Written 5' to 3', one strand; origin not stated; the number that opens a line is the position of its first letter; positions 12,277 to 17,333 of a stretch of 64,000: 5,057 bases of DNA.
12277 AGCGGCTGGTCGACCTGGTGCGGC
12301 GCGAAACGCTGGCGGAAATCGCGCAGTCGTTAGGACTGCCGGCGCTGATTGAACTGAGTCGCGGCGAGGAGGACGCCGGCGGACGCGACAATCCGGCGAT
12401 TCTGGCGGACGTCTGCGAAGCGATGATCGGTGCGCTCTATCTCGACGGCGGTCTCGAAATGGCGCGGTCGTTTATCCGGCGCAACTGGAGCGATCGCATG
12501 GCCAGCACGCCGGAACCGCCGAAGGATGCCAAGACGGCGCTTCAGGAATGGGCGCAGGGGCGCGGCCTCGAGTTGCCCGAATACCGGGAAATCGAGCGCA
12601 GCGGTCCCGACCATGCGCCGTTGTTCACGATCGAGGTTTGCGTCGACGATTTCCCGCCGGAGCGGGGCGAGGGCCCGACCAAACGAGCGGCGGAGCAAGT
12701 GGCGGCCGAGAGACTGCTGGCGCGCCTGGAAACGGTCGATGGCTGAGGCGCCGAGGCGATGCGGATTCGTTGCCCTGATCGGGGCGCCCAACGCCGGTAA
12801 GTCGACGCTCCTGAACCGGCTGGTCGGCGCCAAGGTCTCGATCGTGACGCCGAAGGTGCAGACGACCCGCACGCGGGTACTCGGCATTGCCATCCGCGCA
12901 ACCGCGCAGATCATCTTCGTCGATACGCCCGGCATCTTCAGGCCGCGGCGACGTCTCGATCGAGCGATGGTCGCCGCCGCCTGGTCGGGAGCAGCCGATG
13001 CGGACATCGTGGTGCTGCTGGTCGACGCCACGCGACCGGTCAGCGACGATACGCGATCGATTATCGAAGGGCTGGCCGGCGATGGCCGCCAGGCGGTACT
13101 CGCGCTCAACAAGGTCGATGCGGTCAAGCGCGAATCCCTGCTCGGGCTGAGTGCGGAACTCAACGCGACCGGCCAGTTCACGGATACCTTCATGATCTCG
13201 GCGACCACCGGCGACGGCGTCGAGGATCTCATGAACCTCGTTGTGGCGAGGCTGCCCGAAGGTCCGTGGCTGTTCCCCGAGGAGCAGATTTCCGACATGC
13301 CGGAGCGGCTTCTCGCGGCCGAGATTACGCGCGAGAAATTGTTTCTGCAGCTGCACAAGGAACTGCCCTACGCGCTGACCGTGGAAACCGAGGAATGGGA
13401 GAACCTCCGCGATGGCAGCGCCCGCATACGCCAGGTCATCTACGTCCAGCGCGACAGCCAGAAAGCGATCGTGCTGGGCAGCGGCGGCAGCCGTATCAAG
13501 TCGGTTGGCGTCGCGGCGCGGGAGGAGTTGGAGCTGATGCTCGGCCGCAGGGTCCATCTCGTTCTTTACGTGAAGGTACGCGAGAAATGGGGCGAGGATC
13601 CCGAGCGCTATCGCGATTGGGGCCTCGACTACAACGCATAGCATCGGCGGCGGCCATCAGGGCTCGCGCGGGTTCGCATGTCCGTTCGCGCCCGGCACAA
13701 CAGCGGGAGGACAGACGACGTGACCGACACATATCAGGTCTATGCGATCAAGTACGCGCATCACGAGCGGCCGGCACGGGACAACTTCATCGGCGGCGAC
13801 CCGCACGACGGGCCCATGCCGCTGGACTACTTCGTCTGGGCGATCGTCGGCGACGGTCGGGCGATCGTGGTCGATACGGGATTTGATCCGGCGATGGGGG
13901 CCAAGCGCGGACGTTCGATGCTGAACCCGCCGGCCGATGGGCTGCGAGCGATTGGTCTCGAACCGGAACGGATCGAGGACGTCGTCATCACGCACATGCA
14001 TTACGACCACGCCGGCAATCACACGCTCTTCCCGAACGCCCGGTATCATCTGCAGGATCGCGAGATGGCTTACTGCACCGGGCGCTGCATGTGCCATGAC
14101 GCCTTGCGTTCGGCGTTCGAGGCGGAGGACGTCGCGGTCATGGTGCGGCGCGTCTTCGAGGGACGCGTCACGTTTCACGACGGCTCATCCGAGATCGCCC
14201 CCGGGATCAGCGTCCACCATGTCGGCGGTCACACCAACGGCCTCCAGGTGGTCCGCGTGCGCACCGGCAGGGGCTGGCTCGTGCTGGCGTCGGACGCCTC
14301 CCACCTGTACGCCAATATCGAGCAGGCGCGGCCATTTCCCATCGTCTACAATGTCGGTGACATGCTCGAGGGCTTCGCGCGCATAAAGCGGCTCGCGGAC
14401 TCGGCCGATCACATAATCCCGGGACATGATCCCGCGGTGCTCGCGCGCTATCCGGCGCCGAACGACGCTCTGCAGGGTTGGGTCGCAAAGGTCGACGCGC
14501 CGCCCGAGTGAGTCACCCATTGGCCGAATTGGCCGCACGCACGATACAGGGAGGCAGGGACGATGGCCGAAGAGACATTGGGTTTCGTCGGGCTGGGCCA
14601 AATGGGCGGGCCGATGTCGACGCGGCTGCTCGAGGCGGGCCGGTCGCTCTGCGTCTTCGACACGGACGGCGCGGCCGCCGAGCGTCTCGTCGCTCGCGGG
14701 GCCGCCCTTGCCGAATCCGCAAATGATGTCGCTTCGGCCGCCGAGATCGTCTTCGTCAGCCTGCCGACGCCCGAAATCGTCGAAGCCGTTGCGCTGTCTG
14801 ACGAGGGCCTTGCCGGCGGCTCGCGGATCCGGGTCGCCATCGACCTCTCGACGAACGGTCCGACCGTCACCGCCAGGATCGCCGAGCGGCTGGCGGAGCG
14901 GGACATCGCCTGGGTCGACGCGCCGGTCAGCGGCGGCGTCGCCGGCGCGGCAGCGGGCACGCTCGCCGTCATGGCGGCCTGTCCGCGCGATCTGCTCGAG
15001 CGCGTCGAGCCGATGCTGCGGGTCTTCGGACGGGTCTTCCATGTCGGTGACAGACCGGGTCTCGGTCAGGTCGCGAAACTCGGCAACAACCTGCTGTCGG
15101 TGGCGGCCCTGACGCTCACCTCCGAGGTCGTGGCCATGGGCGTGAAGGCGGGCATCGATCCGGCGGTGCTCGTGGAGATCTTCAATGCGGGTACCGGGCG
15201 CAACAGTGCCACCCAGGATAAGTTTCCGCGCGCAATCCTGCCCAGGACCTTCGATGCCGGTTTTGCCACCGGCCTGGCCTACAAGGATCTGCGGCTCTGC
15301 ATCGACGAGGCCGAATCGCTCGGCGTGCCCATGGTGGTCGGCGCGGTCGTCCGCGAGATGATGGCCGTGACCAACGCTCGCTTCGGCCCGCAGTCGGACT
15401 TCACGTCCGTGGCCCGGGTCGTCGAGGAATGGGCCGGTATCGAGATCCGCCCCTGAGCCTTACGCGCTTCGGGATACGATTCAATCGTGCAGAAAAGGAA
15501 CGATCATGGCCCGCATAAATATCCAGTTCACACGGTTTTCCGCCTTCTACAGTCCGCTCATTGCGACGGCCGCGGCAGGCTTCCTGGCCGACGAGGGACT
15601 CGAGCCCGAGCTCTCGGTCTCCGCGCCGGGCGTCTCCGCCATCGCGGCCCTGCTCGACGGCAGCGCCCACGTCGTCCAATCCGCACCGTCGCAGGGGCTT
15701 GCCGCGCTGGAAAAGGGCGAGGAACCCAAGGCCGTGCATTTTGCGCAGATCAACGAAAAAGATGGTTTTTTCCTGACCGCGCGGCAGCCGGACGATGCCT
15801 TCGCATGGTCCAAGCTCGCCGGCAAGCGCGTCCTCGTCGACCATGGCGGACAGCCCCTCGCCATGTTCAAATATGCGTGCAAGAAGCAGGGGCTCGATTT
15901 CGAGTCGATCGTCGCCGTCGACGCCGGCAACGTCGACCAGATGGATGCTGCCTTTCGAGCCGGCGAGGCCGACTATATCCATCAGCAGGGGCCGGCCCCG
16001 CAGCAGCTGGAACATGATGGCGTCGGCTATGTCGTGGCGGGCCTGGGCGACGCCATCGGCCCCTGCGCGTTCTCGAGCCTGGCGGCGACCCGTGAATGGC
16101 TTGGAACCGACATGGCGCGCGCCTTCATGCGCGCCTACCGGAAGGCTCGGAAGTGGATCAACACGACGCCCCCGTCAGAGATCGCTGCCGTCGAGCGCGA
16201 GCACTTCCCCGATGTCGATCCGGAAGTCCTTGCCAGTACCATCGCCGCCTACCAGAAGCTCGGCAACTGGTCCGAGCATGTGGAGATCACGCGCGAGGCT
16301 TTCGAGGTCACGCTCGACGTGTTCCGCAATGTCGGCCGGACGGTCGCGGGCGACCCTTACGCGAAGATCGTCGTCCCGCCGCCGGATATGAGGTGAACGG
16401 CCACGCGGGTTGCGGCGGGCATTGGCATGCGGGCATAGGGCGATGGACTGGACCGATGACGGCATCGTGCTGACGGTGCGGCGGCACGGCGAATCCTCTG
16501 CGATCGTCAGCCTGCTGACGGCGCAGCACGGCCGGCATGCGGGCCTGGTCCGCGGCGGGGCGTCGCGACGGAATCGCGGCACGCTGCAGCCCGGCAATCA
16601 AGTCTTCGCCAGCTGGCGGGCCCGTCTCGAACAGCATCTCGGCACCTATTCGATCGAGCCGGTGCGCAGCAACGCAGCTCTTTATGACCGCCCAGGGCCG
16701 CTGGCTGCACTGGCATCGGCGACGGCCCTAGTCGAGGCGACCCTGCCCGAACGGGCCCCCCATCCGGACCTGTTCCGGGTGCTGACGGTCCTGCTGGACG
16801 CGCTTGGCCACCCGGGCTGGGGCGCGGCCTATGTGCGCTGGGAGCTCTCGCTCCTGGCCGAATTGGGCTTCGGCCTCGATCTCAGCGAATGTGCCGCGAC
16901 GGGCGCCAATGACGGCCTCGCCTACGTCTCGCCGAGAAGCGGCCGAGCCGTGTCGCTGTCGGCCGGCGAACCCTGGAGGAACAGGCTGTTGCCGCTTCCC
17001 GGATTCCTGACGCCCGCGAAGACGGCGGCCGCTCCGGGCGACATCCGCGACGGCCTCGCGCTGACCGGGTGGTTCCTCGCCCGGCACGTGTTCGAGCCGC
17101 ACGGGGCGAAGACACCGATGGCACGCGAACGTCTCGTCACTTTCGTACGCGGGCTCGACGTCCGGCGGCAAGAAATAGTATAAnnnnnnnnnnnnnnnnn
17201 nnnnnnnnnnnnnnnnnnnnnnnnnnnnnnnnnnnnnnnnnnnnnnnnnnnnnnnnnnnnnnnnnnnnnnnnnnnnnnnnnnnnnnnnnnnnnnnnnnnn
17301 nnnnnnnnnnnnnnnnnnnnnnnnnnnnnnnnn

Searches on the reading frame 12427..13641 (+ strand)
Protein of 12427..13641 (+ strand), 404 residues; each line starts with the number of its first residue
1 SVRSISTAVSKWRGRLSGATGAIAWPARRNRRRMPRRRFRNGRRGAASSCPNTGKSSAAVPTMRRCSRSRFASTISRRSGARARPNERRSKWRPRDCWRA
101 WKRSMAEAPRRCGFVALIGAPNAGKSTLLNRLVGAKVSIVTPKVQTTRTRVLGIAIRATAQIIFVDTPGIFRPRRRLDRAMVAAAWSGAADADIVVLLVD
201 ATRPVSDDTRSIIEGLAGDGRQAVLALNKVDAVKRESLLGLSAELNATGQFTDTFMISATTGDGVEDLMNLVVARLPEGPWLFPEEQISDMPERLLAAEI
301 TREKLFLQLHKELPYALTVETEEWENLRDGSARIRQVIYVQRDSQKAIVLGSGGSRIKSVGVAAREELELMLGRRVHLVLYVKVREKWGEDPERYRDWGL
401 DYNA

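Call 36: search_protein_families(library=pfam, proteins=[window:12427-13641:+], max_evalue=0.00001)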
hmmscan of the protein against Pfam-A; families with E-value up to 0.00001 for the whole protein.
window:12427-13641:+ (404 aa): 7 families
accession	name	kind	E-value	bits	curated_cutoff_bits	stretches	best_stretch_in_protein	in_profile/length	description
PF01926.29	MMR_HSR1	-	2.5e-23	82.8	21.9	1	115-229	2-113/113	50S ribosome-binding GTPase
PF07650.23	KH_2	-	8.6e-16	58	22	1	312-388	1-77/78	KH domain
PF00009.33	GTP_EFTU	-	3.9e-13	49.8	26.5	1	115-277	6-187/188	Elongation factor Tu GTP binding domain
PF02421.24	FeoB_N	-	4.9e-12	46.1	27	1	115-270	3-154/156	Ferrous iron transport protein B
PF00350.29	Dynamin_N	-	4.3e-09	37.1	27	0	115-149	1-35/168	Dynamin family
PF10662.15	PduV-EutP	-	4.7e-07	30.1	21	1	115-271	4-140/143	Ethanolamine utilisation - propanediol utilisation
PF03193.22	RsgA_GTPase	-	5.4e-07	30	30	0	114-170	108-168/174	RsgA GTPase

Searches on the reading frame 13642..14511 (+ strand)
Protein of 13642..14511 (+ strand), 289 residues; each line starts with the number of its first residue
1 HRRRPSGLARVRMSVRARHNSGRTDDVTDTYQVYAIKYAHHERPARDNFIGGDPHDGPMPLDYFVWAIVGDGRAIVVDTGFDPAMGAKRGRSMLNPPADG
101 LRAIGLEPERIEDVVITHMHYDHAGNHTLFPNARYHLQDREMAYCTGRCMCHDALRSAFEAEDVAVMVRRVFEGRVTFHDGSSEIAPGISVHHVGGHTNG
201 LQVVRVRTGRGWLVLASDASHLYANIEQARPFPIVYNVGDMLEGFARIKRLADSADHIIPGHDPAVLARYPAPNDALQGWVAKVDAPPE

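Call 36: search_protein_families(library=pfam, proteins=[window:13642-14511:+], max_evalue=0.00001)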
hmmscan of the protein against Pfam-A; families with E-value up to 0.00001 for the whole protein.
window:13642-14511:+ (289 aa): 2 families
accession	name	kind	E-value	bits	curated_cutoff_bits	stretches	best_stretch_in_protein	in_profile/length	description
PF00753.33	Lactamase_B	-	6e-18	65.9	22.7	1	64-262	7-196/196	Metallo-beta-lactamase superfamily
PF12706.13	Lactamase_B_2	-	4.5e-06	26.9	27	1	73-185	1-105/200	Beta-lactamase superfamily domain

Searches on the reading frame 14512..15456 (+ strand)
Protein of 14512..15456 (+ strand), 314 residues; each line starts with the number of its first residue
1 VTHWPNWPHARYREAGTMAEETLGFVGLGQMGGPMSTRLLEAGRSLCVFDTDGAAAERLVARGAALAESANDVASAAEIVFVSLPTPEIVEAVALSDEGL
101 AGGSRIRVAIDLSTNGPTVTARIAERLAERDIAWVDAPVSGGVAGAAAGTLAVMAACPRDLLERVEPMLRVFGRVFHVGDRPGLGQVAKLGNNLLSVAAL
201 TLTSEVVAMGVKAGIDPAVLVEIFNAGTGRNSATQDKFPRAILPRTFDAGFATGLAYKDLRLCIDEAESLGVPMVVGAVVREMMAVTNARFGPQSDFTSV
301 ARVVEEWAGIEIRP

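Call 36: search_protein_families(library=pfam, proteins=[window:14512-15456:+], max_evalue=0.00001)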
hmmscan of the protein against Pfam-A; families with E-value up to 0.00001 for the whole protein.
window:14512-15456:+ (314 aa): 3 families
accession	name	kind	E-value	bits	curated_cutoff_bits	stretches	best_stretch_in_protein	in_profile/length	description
PF03446.21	NAD_binding_2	-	2.7e-40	138.5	21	1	23-178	2-159/161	NAD binding domain of 6-phosphogluconate dehydrogenase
PF14833.11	NAD_binding_11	-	2.5e-35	121.8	30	1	183-303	1-121/122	NAD-binding of NADP-dependent 3-hydroxyisobutyrate dehydrogenase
PF03807.23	F420_oxidored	-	5.2e-07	30.6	21.6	1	23-96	2-79/94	NADP oxidoreductase coenzyme F420-dependent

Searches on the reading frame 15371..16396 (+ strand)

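Call 36: search_protein_families(library=pfam, proteins=[window:15371-16396:+], max_evalue=0.00001)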
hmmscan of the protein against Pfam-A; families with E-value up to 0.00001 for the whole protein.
window:15371-16396:+ (341 aa): 2 families
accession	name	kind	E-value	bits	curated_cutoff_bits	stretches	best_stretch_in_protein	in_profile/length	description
PF09084.16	NMT1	-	7.8e-14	52.5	20.5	1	61-267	5-213/216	NMT1/THI5 like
PF13379.11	NMT1_2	-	4.6e-09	36.9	24.7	1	60-266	18-241/252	NMT1-like family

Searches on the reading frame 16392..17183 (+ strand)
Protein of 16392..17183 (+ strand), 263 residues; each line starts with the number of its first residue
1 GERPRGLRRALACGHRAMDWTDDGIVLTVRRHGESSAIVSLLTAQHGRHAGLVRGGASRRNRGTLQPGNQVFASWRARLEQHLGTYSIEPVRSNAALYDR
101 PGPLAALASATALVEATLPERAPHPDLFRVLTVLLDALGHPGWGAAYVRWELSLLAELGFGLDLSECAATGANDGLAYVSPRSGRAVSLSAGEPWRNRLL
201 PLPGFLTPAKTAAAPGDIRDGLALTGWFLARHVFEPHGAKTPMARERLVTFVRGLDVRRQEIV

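Call 36: search_protein_families(library=pfam, proteins=[window:16392-17183:+], max_evalue=0.00001)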
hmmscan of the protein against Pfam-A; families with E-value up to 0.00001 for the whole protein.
window:16392-17183:+ (263 aa): 2 families
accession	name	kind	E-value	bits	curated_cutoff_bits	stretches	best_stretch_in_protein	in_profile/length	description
PF02565.21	RecO_C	-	6e-27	94.8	22.1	1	104-238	7-154/157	Recombination protein O C terminal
PF11967.14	RecO_N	-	6.1e-20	71.5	27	1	18-92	1-78/80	Recombination protein O N terminal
